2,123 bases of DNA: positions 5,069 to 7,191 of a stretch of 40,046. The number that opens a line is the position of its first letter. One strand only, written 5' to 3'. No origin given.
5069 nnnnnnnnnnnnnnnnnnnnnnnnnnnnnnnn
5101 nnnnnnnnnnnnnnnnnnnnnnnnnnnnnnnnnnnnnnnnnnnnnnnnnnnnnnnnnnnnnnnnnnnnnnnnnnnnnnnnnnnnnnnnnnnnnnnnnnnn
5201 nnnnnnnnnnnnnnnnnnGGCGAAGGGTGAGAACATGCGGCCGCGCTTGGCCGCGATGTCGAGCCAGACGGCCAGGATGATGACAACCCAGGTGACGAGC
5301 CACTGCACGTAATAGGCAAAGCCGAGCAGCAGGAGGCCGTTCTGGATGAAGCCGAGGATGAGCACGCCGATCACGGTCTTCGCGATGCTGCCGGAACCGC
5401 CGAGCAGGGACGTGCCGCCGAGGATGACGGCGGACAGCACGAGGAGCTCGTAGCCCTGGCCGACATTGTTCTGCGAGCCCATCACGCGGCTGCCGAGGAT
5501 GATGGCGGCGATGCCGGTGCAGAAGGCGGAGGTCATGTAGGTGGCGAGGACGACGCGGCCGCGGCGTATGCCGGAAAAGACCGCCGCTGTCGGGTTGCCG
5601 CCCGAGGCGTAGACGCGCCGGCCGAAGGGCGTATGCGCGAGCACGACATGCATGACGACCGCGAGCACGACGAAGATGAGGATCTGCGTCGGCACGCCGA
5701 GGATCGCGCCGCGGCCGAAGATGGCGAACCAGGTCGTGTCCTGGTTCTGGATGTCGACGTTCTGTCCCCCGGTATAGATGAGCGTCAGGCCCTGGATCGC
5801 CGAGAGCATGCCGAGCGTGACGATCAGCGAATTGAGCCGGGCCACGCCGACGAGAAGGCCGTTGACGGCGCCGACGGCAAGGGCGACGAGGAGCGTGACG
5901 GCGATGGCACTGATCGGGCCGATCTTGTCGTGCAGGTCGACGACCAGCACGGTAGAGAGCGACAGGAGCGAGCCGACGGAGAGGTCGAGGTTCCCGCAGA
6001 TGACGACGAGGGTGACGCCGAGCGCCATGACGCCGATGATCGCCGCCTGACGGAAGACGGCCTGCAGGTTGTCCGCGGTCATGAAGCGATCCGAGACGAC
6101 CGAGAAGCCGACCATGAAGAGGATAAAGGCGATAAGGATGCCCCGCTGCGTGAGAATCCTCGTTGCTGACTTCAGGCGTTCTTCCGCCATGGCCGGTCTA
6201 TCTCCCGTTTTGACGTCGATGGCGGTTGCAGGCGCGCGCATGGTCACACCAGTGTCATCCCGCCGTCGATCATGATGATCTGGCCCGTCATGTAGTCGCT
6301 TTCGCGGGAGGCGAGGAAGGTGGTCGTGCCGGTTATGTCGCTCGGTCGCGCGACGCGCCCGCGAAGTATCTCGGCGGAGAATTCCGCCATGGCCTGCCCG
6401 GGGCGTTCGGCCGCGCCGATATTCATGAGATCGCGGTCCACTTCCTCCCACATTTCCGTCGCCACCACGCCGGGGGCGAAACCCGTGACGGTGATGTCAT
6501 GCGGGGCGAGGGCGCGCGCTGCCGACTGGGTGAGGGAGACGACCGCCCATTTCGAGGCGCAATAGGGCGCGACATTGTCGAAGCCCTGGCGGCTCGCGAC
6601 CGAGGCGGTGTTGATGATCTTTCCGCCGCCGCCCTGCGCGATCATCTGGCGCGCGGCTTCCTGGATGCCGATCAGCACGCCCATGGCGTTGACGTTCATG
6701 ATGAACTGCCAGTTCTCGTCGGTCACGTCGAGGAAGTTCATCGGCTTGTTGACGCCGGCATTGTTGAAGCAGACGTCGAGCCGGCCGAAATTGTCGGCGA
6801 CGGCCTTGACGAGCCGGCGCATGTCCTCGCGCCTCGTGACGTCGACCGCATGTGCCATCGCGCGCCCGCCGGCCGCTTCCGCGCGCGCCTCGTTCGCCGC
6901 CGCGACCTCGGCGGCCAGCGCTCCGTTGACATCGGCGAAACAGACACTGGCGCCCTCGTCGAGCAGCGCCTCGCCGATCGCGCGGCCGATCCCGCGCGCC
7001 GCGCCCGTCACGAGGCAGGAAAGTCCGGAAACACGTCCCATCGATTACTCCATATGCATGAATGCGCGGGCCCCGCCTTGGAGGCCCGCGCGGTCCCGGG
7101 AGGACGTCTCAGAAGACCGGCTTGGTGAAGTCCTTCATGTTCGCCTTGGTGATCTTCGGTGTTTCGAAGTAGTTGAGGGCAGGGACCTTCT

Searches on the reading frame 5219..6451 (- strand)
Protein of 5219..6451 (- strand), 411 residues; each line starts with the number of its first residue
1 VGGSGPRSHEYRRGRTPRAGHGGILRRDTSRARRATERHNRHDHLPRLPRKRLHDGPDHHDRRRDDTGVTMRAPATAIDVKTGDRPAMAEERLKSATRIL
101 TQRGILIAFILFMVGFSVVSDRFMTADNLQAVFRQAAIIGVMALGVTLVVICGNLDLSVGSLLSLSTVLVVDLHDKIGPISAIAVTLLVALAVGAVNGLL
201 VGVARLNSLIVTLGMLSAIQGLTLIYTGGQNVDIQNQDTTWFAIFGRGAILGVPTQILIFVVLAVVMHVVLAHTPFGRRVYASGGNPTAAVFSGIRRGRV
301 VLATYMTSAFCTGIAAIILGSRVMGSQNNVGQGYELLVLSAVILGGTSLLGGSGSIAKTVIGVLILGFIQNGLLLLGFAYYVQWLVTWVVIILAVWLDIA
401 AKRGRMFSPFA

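Call 16: search_protein_families(library=pfam, proteins=[window:5219-6451:-], max_evalue=0.0001)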
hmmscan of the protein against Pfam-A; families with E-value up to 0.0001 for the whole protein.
window:5219-6451:- (411 aa): 1 family
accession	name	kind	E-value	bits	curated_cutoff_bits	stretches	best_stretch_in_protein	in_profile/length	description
PF02653.21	BPD_transp_2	-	7.6e-37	127.3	26.8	1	130-394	3-268/269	Branched-chain amino acid transport system / permease component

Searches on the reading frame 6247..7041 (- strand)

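Call 16: search_protein_families(library=pfam, proteins=[window:6247-7041:-], max_evalue=0.0001)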
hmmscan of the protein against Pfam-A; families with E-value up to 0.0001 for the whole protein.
window:6247-7041:- (265 aa): 4 families
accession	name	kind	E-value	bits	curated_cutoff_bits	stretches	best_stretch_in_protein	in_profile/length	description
PF13561.12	adh_short_C2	-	8.3e-56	189.6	27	1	13-263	1-236/236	Enoyl-(Acyl carrier protein) reductase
PF00106.31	adh_short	-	3e-54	183.9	26.6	1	10-204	4-193/195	short chain dehydrogenase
PF08659.16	KR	-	1e-10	42.3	22.6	1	9-164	3-153/180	KR domain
PF23441.1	SDR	-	5.2e-05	23.2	27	1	9-264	10-257/258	SDR-like rossmann domain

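Call 88: search_protein_families(library=ncbifam, proteins=[window:6247-7041:-], max_evalue=1e-10)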
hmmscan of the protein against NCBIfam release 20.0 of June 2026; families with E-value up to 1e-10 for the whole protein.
window:6247-7041:- (265 aa): 204 families (the best 25 are shown)
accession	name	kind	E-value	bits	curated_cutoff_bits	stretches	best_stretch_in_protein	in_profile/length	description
TIGR02415.1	23BDH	subfamily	4.5e-78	262.2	304.35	1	9-263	3-252/254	acetoin reductase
NF005472.0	PRK07067.1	equivalog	1.2e-69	234.8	338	1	3-262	3-254/257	L-iditol 2-dehydrogenase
NF006394.0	PRK08643.1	equivalog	1.4e-65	221.3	381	1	9-263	6-255/257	(S)-acetoin forming diacetyl reductase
NF005559.1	PRK07231.1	subfamily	1.4e-60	204.9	215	1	4-263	2-248/249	glucose 1-dehydrogenase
NF004198.0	PRK05653.1-3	equivalog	6.2e-53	179.8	296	1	6-263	7-247/248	3-oxoacyl-ACP reductase FabG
TIGR01830.1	3oxo_ACP_reduc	equivalog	8.7e-53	179.5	297.75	1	9-262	1-238/239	3-oxoacyl-[acyl-carrier-protein] reductase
TIGR03971.1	SDR_subfam_1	subfamily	1.6e-52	178.5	300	1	7-263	4-269/271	mycofactocin-coupled SDR family oxidoreductase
NF004818.0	PRK06172.1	equivalog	2e-52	178.1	336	1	5-263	6-251/253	SDR family oxidoreductase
NF005309.0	PRK06841.1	subfamily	1.6e-50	172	286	1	5-264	14-254/255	GolD/DthD family dehydrogenase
NF009093.0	PRK12429.1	subfamily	4.7e-50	170.3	258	1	8-263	7-257/259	3-hydroxybutyrate dehydrogenase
NF004791.0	PRK06138.1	equivalog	4e-49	167.2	312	1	4-263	3-250/252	SDR family oxidoreductase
NF009466.0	PRK12826.1-2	subfamily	2.6e-48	164.7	222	1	9-263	6-245/248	3-oxoacyl-ACP reductase FabG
TIGR01832.1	kduD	equivalog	3.9e-48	164.1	338.85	1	5-262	4-245/248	2-dehydro-3-deoxy-D-gluconate 5-dehydrogenase KduD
NF009384.0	PRK12743.1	equivalog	8.4e-48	162.8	264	1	9-264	9-249/258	SDR family oxidoreductase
NF005469.0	PRK07063.1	equivalog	2.2e-47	161.8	306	1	2-263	3-255/260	SDR family oxidoreductase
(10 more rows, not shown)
